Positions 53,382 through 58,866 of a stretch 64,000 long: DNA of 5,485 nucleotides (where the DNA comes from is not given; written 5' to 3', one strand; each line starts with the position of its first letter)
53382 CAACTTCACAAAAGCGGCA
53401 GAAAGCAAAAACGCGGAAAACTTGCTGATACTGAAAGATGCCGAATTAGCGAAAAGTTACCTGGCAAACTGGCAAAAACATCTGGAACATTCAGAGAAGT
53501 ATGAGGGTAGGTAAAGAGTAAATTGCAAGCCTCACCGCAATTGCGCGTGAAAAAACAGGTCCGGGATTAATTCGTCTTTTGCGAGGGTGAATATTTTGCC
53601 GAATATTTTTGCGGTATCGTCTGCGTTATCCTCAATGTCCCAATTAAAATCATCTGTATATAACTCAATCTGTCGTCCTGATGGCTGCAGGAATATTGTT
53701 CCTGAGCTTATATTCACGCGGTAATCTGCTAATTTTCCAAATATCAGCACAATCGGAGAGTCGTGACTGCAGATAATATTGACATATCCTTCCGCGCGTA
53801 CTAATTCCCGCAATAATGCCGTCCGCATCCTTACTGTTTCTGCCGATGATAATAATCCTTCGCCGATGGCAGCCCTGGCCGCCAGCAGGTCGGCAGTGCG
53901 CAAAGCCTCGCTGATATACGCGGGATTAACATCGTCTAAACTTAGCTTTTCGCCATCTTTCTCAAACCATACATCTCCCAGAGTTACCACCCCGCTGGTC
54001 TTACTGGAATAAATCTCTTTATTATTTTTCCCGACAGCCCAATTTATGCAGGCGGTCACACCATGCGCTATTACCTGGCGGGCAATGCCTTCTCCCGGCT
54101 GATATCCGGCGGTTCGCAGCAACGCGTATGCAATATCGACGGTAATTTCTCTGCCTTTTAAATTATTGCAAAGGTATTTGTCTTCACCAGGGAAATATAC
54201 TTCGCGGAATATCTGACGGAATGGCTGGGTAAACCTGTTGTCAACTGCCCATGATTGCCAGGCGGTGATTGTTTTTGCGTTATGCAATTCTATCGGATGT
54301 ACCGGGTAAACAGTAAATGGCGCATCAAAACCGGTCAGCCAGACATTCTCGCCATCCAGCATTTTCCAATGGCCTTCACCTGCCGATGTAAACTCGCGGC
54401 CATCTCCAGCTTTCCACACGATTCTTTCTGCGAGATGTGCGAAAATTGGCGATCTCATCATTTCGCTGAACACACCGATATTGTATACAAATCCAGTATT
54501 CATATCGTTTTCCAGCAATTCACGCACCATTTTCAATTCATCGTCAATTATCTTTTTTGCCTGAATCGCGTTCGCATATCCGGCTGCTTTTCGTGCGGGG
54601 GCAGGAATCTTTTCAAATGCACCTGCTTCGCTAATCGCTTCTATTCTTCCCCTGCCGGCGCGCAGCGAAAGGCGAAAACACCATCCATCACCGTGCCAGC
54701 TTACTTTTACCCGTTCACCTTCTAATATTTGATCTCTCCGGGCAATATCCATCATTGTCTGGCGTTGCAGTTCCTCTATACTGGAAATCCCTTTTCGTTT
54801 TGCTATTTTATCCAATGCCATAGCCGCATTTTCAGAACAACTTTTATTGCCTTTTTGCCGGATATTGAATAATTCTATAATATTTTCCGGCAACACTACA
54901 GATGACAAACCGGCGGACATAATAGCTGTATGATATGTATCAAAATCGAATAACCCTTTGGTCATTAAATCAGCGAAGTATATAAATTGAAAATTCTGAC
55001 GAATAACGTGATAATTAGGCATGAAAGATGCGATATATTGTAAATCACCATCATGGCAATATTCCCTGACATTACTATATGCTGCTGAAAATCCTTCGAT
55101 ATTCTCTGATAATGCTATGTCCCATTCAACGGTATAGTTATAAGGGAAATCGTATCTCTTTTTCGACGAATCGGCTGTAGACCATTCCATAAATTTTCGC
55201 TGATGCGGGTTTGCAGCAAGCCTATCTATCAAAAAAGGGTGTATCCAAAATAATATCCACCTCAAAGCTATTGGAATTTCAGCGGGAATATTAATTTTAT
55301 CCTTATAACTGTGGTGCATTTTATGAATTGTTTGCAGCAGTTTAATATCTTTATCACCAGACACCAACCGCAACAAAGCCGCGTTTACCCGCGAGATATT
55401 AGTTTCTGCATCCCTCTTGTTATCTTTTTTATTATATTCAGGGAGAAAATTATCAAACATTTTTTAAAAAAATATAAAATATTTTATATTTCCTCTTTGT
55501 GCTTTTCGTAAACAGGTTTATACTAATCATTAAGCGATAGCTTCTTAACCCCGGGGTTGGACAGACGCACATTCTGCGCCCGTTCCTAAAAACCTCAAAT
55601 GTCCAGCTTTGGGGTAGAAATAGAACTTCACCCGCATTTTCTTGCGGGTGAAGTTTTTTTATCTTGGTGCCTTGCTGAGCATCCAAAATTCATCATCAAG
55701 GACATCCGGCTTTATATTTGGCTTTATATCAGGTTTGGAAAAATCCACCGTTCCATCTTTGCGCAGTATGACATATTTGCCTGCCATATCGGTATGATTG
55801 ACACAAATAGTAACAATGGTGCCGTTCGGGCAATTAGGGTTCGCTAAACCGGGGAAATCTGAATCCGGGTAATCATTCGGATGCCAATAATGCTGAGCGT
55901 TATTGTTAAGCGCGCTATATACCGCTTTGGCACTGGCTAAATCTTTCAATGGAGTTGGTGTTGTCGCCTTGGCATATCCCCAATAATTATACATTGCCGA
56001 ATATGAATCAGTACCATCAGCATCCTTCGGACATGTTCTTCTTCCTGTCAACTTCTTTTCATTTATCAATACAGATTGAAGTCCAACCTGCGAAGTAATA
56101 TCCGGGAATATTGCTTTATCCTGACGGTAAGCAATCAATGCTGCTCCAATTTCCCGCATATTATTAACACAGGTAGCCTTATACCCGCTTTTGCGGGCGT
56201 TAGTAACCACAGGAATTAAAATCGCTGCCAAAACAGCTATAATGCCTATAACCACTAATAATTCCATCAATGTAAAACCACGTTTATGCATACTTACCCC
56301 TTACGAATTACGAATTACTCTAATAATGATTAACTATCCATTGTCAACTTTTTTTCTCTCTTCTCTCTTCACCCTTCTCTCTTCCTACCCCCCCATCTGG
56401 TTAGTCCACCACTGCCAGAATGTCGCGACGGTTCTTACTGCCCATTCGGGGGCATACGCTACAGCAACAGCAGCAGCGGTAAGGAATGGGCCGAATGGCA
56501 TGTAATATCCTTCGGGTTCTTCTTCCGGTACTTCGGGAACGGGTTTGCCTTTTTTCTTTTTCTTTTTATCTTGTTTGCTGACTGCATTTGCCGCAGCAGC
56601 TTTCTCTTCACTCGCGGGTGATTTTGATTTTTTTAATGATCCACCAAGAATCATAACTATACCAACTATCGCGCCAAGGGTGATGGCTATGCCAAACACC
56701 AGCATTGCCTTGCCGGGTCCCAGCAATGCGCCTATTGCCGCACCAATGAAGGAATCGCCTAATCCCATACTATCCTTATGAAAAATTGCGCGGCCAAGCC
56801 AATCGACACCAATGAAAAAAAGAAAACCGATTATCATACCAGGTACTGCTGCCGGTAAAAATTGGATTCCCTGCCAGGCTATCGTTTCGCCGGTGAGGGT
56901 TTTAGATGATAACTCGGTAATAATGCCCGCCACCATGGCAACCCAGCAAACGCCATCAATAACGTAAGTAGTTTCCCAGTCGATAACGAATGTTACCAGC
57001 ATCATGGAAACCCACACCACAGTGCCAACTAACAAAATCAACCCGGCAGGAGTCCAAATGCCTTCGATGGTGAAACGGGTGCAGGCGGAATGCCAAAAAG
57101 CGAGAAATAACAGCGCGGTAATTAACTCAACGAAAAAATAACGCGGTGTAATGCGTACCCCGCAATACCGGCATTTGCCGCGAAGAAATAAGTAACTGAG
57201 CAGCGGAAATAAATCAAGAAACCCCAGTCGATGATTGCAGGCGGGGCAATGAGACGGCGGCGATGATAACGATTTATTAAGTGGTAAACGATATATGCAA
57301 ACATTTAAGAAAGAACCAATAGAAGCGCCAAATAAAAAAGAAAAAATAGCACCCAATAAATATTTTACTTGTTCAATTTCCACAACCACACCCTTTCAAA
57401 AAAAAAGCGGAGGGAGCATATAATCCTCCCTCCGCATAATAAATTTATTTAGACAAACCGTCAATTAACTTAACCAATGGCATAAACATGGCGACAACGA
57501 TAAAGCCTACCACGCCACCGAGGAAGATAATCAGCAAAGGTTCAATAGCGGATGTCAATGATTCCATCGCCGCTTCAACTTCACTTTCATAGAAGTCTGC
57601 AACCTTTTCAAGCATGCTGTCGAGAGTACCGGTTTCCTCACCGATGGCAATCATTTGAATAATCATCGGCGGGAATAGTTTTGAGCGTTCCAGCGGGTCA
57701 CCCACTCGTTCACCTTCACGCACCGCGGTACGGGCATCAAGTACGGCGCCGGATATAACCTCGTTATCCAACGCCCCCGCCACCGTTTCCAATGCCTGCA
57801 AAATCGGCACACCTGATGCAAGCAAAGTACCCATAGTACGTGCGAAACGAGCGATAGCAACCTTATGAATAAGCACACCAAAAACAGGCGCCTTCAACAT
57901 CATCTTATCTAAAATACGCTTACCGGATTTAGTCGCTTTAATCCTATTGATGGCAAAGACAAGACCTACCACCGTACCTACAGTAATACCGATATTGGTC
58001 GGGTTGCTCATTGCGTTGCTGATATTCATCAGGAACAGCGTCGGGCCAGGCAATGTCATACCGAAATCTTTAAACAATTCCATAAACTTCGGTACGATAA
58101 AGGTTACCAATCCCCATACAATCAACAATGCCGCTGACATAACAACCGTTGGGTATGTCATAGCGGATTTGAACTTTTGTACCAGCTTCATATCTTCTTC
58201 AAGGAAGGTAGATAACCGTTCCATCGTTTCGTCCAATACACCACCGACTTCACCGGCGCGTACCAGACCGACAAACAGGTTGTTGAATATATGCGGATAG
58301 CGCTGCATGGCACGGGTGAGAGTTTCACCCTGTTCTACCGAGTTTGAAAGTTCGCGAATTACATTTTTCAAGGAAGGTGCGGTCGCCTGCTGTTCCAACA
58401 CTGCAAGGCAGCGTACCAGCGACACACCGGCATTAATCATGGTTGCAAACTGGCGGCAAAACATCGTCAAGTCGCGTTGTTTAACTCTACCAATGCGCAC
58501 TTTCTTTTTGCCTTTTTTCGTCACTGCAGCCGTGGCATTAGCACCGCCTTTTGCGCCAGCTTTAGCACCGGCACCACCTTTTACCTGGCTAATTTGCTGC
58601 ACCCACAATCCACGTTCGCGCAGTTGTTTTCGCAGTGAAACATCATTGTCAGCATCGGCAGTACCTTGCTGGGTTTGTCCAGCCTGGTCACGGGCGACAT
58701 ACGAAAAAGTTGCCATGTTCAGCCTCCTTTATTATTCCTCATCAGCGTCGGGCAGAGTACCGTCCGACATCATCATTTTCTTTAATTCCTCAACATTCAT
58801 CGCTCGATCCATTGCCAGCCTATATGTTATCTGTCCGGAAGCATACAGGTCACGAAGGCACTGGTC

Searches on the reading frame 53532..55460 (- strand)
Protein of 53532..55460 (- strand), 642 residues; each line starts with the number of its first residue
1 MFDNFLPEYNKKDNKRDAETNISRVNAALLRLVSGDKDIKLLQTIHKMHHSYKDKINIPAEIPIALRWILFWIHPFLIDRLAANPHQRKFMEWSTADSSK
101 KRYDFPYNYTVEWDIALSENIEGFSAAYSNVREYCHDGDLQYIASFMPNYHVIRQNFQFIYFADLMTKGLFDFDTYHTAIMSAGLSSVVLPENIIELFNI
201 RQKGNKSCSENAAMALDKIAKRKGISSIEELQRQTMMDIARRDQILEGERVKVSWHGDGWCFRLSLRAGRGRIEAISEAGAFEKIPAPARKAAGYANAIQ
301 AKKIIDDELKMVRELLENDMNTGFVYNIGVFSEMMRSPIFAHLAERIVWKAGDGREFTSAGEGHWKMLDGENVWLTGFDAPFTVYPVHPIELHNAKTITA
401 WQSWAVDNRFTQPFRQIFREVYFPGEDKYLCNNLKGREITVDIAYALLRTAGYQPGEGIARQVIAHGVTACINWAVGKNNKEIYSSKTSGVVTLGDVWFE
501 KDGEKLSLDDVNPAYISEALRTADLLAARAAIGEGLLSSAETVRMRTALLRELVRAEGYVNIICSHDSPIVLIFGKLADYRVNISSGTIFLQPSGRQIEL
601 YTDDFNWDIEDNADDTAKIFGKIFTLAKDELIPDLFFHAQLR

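Call 56: search_protein_families(library=pfam, proteins=[window:53532-55460:-], max_evalue=0.00001)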
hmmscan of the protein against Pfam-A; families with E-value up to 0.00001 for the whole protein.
window:53532-55460:- (642 aa): 2 families
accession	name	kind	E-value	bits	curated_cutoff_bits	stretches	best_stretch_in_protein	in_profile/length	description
PF13569.11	DUF4132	-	7e-22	78.7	27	1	284-453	6-179/179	Domain of unknown function (DUF4132)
PF24879.1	DUF7737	-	1e-08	35.5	27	1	544-640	2-102/103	Domain of unknown function (DUF7737)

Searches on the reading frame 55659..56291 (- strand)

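Call 56: search_protein_families(library=pfam, proteins=[window:55659-56291:-], max_evalue=0.00001)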
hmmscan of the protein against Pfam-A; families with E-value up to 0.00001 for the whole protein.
window:55659-56291:- (210 aa): 1 family
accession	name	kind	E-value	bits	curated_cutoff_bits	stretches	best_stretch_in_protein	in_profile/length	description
PF07963.17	N_methyl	-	3e-07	30.2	21.2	1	2-25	3-26/27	Prokaryotic N-terminal methylation motif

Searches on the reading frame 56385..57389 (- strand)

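Call 56: search_protein_families(library=pfam, proteins=[window:56385-57389:-], max_evalue=0.00001)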
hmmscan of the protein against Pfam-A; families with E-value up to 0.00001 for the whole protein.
window:56385-57389:- (334 aa): 2 families
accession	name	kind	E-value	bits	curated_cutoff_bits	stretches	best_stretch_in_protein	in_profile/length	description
PF06750.18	A24_N_bact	-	1.1e-33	115.5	23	1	19-99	1-81/84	Bacterial Peptidase A24 N-terminal domain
PF01478.23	Peptidase_A24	-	2e-09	38.2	26.5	1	125-244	2-104/104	Type IV leader peptidase family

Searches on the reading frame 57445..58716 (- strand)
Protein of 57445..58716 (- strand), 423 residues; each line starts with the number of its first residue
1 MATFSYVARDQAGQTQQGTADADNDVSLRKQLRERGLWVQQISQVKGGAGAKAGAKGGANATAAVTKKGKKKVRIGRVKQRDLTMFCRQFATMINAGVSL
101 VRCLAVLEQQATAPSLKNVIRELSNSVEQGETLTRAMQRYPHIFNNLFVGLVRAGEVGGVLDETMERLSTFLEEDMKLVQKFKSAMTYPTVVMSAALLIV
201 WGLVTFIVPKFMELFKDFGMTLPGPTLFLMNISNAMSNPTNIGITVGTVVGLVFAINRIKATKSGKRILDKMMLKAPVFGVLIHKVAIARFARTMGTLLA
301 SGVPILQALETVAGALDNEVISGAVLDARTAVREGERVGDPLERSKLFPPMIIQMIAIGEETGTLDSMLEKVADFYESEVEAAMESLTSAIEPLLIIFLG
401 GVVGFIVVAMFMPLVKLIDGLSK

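Call 56: search_protein_families(library=pfam, proteins=[window:57445-58716:-], max_evalue=0.00001)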
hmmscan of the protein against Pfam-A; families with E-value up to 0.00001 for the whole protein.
window:57445-58716:- (423 aa): 1 family
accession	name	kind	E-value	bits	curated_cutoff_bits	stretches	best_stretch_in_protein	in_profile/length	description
PF00482.28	T2SSF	-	4.1e-64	214.6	25.2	2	291-413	1-125/125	Type II secretion system (T2SS), protein F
